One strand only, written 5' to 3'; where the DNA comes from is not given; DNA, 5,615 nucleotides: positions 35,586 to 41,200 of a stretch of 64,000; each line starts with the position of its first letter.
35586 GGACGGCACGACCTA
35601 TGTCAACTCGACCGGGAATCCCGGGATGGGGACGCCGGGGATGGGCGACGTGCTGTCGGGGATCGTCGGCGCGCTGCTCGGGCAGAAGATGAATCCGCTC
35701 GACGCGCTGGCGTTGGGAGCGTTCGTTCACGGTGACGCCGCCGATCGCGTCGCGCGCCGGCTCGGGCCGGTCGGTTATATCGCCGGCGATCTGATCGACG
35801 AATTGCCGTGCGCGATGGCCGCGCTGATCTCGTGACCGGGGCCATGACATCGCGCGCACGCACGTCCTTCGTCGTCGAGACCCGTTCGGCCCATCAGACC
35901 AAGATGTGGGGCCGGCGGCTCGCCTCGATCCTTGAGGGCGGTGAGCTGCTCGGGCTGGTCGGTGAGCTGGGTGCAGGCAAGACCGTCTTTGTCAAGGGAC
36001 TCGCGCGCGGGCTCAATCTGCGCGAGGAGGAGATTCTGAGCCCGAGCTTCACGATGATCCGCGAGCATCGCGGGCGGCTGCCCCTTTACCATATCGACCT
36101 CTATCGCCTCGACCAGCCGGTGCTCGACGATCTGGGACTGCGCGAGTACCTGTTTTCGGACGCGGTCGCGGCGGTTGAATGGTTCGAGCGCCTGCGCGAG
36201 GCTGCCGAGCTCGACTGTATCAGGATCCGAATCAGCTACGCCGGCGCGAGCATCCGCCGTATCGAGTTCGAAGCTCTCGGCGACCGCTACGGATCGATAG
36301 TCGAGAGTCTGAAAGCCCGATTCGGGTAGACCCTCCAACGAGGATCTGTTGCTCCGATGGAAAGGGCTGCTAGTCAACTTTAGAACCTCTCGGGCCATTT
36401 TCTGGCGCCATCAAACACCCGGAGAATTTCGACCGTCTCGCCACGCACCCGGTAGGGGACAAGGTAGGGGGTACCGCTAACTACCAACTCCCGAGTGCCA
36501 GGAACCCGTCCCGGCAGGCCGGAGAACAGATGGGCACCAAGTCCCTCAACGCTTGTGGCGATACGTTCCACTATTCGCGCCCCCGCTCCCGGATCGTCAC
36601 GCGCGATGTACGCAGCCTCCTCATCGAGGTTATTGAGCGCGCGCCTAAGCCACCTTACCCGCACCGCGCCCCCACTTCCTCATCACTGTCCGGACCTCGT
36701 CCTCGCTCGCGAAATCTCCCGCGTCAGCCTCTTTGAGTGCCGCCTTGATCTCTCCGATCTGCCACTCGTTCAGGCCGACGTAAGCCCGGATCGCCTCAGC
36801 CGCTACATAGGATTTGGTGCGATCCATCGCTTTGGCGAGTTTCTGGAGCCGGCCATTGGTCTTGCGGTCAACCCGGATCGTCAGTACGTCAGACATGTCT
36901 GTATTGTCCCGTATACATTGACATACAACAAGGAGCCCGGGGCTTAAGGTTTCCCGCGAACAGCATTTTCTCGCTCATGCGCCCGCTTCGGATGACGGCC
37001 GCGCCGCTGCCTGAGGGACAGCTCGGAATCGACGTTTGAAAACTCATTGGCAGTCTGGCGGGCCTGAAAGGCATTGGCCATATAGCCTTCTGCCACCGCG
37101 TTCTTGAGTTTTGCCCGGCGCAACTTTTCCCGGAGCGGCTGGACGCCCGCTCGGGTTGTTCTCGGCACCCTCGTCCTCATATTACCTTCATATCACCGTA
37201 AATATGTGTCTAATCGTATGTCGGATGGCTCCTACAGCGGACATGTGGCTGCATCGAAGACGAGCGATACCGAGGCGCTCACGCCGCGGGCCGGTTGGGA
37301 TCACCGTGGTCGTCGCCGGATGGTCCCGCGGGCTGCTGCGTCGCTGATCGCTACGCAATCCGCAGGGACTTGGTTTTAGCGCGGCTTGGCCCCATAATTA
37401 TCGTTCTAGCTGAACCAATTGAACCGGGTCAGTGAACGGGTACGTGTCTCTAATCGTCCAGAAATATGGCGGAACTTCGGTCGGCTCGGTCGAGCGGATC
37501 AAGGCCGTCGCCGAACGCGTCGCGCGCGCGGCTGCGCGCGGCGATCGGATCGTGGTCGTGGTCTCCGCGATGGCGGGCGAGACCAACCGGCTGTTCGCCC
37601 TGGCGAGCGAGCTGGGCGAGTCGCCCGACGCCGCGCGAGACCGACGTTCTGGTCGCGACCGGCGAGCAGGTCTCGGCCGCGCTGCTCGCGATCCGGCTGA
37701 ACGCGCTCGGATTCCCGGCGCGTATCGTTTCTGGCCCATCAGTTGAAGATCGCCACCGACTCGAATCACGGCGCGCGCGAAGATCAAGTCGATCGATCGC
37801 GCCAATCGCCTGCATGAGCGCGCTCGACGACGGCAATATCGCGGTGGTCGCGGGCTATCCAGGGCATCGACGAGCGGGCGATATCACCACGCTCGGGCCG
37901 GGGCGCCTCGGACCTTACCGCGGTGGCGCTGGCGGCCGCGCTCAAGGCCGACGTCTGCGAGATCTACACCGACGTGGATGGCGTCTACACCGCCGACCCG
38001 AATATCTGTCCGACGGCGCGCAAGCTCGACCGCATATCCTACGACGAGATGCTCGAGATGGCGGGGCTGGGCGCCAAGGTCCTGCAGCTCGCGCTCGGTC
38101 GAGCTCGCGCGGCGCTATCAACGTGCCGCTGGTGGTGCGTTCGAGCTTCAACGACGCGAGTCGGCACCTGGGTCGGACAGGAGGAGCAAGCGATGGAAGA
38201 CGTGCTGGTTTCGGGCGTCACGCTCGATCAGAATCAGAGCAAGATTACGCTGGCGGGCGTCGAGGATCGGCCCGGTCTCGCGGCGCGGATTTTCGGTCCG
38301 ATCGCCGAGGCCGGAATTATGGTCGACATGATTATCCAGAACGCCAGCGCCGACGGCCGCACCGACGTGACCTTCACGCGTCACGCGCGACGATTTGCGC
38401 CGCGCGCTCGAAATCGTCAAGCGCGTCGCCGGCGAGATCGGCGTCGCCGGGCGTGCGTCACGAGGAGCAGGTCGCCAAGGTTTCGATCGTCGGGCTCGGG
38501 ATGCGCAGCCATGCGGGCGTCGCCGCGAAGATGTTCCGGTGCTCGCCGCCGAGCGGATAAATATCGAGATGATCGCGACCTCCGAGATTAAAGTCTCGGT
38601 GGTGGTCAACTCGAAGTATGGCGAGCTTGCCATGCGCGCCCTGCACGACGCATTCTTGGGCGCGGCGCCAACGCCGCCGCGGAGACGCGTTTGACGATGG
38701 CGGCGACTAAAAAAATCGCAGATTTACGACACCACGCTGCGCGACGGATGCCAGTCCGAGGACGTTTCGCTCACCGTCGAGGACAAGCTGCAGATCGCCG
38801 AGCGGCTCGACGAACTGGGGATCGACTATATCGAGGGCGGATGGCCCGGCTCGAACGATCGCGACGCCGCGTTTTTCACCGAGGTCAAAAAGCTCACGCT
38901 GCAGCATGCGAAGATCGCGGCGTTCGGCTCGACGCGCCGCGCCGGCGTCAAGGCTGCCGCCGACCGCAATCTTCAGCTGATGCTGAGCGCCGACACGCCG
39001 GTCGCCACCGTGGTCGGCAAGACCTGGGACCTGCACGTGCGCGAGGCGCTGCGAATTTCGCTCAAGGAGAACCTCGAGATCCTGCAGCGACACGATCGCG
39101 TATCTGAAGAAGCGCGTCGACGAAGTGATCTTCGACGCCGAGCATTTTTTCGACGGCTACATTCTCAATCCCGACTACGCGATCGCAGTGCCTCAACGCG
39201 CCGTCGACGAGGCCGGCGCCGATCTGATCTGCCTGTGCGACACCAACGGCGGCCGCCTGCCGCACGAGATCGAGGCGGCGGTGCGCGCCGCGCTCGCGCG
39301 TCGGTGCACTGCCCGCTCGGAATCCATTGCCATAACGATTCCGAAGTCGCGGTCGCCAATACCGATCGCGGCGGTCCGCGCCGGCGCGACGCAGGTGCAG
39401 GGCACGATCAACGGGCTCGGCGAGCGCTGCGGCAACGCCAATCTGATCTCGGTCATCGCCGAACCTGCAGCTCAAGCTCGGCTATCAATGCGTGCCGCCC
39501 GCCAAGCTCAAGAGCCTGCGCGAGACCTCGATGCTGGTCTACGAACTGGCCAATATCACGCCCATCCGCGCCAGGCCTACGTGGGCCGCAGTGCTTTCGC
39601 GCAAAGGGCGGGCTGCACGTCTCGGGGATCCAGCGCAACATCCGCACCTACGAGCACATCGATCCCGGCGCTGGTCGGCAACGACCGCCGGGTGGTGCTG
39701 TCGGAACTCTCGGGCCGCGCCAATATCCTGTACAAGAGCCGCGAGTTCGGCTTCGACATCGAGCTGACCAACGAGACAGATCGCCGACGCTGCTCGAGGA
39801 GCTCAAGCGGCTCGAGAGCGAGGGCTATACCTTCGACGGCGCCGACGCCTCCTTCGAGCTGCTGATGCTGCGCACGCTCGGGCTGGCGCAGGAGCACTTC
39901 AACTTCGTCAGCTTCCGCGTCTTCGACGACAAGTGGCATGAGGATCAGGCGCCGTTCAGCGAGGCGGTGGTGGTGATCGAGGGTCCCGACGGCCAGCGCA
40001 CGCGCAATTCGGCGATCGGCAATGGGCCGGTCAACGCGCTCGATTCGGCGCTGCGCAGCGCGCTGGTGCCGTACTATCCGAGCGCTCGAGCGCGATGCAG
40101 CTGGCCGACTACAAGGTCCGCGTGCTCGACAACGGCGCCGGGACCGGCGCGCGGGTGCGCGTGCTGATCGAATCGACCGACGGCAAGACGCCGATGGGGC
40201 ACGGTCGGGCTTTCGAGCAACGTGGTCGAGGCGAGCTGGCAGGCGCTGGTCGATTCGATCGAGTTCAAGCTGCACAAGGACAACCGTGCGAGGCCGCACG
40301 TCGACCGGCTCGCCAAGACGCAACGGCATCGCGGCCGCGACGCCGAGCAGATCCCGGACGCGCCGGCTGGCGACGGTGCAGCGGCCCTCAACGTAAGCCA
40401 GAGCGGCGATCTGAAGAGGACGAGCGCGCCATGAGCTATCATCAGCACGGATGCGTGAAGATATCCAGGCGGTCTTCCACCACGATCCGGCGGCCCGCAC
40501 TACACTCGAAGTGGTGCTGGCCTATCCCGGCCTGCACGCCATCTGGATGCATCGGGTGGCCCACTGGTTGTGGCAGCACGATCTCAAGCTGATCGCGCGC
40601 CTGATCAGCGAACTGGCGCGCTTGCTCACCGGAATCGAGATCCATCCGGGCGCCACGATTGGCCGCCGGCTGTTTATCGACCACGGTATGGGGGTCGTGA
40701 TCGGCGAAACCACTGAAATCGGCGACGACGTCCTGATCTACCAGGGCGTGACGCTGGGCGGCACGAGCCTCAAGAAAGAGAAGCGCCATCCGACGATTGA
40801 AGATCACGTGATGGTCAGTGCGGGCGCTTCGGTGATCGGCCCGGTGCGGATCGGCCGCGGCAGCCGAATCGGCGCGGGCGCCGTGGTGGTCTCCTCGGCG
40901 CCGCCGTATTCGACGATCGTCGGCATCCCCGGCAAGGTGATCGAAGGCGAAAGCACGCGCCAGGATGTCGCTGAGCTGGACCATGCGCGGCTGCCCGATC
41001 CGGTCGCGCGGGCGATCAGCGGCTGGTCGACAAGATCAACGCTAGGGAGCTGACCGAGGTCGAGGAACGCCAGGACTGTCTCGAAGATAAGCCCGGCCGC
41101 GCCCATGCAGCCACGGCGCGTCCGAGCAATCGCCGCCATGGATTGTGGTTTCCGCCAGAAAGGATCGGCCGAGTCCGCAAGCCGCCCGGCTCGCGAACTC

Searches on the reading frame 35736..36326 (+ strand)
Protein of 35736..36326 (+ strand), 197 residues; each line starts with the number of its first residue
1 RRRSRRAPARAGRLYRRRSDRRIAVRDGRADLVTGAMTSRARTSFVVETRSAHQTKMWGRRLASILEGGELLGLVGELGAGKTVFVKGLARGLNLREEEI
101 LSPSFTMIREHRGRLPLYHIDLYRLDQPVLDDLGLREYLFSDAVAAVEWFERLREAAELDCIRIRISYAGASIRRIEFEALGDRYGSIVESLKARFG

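Call 43: search_protein_families(library=pfam, proteins=[window:35736-36326:+], max_evalue=0.001)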
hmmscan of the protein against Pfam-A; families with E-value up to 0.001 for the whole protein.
window:35736-36326:+ (197 aa): 1 family
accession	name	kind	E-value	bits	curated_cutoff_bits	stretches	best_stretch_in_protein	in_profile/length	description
PF02367.23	TsaE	-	1.4e-31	109.6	26.6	1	50-171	2-123/128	Threonylcarbamoyl adenosine biosynthesis protein TsaE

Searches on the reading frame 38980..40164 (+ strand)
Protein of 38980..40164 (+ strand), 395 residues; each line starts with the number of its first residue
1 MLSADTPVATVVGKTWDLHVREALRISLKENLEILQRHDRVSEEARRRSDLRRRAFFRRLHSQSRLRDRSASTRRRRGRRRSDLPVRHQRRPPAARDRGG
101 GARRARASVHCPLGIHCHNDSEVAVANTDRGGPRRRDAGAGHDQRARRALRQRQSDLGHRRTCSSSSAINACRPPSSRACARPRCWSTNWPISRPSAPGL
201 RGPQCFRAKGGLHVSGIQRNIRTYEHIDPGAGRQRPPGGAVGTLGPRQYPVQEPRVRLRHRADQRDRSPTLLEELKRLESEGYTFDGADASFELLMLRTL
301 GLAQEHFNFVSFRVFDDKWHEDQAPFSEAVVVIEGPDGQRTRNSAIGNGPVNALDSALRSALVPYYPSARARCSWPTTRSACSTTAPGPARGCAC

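Call 43: search_protein_families(library=pfam, proteins=[window:38980-40164:+], max_evalue=0.001)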
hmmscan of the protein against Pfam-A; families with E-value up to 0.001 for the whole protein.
window:38980-40164:+ (395 aa): 1 family
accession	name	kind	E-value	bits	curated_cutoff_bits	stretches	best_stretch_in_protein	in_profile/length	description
PF08502.15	LeuA_dimer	-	3.4e-08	33.9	24.9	1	288-362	3-71/131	LeuA allosteric (dimerisation) domain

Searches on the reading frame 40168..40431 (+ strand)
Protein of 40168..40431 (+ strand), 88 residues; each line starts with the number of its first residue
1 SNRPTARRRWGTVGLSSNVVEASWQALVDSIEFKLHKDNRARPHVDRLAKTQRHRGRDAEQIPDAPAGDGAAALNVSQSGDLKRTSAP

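Call 43: search_protein_families(library=pfam, proteins=[window:40168-40431:+], max_evalue=0.001)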
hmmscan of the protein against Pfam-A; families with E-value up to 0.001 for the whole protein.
window:40168-40431:+ (88 aa): 1 family
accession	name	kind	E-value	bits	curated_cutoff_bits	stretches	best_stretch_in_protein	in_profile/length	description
PF08502.15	LeuA_dimer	-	0.00031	21.1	24.9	1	7-32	103-128/131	LeuA allosteric (dimerisation) domain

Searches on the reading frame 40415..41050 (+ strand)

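Call 43: search_protein_families(library=pfam, proteins=[window:40415-41050:+], max_evalue=0.001)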
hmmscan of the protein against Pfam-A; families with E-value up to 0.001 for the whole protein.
window:40415-41050:+ (212 aa): 2 families
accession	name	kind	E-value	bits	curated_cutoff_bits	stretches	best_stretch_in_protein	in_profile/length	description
PF00132.30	Hexapep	-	4e-14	52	27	1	125-158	1-34/36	Bacterial transferase hexapeptide (six repeats)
PF06426.19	SATase_N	-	0.0001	23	21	1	10-43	70-103/105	Serine acetyltransferase, N-terminal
